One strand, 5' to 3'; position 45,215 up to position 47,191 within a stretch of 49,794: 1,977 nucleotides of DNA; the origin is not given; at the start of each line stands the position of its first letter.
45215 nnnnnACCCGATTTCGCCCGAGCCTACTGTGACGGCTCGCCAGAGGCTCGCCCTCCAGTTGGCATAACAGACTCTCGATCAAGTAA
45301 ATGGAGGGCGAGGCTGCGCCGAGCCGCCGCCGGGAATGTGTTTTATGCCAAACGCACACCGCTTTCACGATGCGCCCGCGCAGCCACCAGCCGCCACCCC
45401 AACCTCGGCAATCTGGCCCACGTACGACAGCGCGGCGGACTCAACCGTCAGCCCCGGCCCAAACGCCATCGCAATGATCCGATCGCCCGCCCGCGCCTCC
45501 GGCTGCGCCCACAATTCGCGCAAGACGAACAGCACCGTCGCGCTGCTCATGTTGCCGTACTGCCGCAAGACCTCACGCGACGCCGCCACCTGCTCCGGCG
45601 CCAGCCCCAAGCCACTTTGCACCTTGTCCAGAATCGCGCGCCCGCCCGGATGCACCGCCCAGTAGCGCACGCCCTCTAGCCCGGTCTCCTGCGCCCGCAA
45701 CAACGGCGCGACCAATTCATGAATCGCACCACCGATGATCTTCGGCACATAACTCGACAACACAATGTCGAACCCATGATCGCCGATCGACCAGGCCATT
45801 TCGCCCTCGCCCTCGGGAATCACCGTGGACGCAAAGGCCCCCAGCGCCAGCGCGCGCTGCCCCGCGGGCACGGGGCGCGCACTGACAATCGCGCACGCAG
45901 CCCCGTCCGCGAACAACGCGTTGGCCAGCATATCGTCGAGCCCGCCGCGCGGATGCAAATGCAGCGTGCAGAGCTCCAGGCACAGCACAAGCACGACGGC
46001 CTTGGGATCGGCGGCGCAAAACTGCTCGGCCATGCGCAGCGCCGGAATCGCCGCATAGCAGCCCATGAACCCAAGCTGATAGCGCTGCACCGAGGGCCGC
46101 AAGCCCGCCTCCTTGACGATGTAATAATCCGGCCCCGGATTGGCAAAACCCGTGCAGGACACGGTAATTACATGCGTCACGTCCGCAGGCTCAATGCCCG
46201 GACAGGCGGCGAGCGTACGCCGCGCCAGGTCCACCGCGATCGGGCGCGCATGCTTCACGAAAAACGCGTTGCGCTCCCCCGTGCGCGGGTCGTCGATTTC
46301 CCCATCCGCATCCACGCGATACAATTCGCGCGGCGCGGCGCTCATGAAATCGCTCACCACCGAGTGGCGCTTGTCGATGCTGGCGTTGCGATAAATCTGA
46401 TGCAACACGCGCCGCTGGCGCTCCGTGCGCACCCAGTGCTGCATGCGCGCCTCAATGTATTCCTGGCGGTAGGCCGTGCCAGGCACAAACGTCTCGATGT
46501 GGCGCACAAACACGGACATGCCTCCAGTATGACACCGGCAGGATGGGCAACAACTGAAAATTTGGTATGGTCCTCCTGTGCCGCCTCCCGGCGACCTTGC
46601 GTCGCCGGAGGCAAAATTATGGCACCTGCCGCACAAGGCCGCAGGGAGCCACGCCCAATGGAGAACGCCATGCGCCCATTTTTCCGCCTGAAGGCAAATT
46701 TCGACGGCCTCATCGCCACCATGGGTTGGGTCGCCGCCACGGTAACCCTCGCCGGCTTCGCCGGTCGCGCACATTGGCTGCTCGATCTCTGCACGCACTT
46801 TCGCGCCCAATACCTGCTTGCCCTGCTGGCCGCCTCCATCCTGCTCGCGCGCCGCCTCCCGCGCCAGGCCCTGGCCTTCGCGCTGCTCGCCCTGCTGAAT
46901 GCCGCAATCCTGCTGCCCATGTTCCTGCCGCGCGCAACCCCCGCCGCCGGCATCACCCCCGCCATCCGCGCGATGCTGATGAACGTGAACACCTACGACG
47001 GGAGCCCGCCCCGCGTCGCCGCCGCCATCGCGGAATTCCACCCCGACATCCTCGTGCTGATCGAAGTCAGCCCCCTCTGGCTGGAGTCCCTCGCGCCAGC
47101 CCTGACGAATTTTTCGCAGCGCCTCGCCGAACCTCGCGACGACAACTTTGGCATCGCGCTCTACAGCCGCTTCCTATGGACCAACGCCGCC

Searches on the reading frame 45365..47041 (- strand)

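Call 15: search_protein_families(library=pfam, proteins=[window:45365-47041:-], max_evalue=0.001)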
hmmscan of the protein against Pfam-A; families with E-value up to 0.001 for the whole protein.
window:45365-47041:- (558 aa): 5 families
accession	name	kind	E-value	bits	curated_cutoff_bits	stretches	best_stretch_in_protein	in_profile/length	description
PF02797.21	Chal_sti_synt_C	-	7.9e-27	94.6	27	1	404-538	6-147/151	Chalcone and stilbene synthases, C-terminal domain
PF00195.25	Chal_sti_synt_N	-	3.5e-21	76.1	27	1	209-390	49-225/225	Chalcone and stilbene synthases, N-terminal domain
PF08541.16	ACP_syn_III_C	-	7e-14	52.2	26.6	1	449-539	2-89/90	3-Oxoacyl-[acyl-carrier-protein (ACP)] synthase III C terminal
PF08392.18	FAE1_CUT1_RppA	-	3.3e-12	46.8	27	1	279-392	96-209/290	FAE1/Type III polyketide synthase-like protein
PF08545.16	ACP_syn_III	-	8.9e-05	22.7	24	1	327-389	6-64/80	3-Oxoacyl-[acyl-carrier-protein (ACP)] synthase III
